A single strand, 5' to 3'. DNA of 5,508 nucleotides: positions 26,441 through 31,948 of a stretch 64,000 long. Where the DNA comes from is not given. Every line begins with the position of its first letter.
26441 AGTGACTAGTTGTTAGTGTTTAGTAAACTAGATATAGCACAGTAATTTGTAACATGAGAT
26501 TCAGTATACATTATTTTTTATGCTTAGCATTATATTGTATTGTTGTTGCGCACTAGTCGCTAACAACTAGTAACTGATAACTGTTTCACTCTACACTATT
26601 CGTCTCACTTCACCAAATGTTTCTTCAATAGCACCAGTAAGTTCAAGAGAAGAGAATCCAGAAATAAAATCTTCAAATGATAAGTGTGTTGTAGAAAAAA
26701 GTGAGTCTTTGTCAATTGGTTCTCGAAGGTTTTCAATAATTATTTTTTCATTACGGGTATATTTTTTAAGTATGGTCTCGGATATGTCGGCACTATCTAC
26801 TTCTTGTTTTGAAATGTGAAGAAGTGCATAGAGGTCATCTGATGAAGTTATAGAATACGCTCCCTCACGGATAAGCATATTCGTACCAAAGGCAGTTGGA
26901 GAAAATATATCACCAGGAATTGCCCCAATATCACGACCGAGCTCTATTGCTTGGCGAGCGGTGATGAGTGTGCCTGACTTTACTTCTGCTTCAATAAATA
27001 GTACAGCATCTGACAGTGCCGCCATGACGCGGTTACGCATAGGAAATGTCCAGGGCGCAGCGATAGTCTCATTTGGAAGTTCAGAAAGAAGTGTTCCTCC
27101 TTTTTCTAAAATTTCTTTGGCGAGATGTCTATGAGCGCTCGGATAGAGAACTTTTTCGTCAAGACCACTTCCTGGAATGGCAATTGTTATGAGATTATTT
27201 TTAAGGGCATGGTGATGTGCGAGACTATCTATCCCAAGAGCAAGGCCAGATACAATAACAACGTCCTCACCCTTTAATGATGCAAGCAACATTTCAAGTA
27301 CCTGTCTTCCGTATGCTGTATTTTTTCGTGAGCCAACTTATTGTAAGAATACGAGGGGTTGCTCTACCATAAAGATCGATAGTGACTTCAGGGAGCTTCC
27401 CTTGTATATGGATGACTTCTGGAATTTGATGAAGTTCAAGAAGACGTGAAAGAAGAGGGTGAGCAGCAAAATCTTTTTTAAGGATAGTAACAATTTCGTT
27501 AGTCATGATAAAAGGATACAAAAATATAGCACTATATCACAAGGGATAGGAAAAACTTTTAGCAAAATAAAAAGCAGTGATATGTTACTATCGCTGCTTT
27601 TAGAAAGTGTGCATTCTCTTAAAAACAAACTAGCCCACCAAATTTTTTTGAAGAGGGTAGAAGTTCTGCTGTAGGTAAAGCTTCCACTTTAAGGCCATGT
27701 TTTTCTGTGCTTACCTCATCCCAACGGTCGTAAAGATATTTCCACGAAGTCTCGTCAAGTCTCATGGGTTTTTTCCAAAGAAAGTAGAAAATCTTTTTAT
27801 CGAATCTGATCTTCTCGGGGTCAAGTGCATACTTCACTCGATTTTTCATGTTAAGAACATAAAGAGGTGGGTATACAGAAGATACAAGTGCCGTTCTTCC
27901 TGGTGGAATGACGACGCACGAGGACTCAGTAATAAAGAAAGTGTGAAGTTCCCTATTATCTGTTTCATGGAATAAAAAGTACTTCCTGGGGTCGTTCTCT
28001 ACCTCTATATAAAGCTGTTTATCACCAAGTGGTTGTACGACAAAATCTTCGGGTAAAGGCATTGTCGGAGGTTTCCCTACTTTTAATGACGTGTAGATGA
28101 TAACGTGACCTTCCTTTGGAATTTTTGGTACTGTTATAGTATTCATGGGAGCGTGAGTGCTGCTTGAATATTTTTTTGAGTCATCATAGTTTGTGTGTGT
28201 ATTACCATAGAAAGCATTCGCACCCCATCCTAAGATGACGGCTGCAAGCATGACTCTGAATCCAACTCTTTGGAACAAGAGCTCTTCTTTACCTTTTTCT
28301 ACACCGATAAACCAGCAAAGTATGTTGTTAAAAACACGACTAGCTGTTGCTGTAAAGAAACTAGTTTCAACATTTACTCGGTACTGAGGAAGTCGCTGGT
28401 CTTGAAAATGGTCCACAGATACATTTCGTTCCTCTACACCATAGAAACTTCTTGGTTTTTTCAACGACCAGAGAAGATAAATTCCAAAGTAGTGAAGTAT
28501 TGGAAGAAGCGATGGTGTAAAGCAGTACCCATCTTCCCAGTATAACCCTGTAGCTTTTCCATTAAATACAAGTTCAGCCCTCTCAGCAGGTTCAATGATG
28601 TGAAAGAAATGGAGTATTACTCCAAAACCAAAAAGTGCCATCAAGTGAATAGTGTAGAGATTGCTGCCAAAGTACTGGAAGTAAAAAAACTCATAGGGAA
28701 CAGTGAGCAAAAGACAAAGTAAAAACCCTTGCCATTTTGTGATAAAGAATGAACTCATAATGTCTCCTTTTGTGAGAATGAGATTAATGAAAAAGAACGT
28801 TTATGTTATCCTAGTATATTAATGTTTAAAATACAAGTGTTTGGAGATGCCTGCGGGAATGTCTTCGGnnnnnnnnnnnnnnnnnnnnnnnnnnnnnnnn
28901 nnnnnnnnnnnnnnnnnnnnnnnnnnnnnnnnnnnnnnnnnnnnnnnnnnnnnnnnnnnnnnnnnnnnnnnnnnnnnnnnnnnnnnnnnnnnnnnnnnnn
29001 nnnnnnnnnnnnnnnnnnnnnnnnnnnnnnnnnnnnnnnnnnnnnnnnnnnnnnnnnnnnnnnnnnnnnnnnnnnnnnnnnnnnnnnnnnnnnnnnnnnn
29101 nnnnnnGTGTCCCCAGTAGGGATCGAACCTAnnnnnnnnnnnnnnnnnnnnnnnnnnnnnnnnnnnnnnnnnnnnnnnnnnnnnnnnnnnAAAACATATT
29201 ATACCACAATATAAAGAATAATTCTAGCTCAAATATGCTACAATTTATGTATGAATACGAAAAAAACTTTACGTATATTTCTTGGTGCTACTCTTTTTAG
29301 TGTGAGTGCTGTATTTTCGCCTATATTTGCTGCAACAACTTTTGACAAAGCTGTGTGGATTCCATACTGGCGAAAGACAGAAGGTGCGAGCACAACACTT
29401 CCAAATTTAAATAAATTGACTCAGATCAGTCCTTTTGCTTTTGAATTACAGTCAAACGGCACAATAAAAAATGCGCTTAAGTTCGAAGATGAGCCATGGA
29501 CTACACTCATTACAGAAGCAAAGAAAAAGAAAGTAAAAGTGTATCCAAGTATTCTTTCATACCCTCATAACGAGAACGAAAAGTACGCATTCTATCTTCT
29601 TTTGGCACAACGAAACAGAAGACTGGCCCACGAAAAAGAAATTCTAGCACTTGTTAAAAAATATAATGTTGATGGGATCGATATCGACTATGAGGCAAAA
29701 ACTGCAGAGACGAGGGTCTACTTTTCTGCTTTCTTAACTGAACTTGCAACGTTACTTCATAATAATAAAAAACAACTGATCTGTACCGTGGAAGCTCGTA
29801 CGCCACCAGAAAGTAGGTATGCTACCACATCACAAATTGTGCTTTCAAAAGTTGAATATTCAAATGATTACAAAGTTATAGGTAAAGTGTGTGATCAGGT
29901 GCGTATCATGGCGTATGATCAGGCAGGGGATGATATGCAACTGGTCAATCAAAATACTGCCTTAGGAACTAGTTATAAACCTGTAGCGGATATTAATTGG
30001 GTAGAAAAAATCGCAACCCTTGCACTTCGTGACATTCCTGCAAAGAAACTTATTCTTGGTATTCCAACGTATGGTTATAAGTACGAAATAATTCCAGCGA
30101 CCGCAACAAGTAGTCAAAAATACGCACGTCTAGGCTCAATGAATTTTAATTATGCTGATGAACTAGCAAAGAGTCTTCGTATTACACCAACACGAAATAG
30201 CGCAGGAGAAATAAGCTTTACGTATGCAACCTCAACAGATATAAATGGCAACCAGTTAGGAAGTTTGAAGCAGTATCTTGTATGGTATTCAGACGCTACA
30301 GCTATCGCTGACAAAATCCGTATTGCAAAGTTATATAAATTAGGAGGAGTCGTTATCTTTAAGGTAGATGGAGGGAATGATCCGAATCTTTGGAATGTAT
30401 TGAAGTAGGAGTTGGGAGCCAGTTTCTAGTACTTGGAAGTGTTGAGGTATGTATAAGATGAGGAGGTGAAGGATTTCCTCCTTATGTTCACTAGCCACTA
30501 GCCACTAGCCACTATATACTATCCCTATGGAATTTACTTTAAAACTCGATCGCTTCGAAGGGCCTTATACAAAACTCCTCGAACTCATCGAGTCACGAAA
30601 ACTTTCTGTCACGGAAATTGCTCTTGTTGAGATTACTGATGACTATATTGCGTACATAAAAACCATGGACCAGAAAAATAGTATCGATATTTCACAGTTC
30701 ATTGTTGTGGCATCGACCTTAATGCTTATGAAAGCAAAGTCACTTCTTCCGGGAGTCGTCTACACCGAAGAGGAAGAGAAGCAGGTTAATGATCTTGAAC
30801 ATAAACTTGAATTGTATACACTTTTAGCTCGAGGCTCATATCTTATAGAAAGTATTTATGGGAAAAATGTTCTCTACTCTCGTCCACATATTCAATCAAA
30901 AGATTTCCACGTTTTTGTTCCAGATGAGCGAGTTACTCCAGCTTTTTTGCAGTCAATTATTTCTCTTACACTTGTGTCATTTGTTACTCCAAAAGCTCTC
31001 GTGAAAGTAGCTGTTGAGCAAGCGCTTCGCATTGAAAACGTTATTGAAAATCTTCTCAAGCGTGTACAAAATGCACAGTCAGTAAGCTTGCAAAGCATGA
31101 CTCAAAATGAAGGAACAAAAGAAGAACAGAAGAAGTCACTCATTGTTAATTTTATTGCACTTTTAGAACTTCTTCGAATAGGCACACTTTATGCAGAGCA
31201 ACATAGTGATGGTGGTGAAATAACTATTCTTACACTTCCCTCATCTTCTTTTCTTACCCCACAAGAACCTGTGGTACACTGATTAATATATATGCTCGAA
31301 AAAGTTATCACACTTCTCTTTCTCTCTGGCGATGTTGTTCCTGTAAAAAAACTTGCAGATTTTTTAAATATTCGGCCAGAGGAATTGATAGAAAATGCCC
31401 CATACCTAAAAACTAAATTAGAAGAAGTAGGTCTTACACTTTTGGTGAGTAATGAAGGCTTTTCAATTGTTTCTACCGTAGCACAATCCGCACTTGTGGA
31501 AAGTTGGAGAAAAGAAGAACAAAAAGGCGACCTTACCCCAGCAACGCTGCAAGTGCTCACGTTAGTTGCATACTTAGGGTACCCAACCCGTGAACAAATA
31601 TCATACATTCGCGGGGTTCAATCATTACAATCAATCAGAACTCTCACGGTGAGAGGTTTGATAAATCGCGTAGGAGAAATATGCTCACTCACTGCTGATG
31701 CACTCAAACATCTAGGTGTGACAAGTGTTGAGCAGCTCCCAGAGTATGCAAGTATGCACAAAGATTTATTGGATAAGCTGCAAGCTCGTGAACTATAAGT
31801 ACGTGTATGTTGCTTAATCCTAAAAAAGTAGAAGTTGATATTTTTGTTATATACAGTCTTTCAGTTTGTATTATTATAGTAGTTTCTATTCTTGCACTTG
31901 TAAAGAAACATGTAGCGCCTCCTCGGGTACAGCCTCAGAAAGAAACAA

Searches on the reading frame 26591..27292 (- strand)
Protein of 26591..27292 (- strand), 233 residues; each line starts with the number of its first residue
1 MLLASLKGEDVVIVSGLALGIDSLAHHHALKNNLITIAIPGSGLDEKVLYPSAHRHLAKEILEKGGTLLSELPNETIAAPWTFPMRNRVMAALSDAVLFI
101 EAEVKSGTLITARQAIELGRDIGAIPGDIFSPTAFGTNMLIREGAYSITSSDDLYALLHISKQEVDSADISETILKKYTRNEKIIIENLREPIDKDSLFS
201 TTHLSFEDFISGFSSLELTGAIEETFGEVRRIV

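Call 50: search_protein_families(library=pfam, proteins=[window:26591-27292:-], max_evalue=0.00001)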
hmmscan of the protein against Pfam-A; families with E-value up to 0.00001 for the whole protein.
window:26591-27292:- (233 aa): 1 family
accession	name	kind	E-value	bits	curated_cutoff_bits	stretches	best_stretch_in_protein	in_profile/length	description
PF02481.21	DNA_processg_A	-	2.1e-48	164.8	29.6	1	3-149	67-211/212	DNA recombination-mediator protein A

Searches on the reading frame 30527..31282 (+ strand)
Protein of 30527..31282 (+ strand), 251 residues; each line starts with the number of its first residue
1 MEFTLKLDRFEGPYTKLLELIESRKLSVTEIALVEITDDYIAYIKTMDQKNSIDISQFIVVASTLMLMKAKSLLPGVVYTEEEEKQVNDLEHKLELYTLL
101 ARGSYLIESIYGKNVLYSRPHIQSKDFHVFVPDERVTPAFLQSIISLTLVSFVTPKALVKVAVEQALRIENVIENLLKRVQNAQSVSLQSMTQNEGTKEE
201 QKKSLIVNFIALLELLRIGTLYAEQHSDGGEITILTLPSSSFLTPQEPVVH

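Call 24: search_protein_families(library=pfam, proteins=[window:30527-31282:+], max_evalue=0.00001)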
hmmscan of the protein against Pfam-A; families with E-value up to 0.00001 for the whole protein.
window:30527-31282:+ (251 aa): 1 family
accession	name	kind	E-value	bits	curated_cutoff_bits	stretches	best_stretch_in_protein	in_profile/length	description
PF02616.19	SMC_ScpA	-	6e-17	62.9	24.6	1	20-234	1-229/232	Segregation and condensation protein ScpA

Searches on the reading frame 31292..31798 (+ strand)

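Call 24: search_protein_families(library=pfam, proteins=[window:31292-31798:+], max_evalue=0.00001)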
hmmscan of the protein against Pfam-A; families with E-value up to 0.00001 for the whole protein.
window:31292-31798:+ (168 aa): 1 family
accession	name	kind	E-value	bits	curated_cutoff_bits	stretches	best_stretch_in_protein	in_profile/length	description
PF04079.22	SMC_ScpB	-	1.4e-21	77.2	27.4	1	7-151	5-159/160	Segregation and condensation complex subunit ScpB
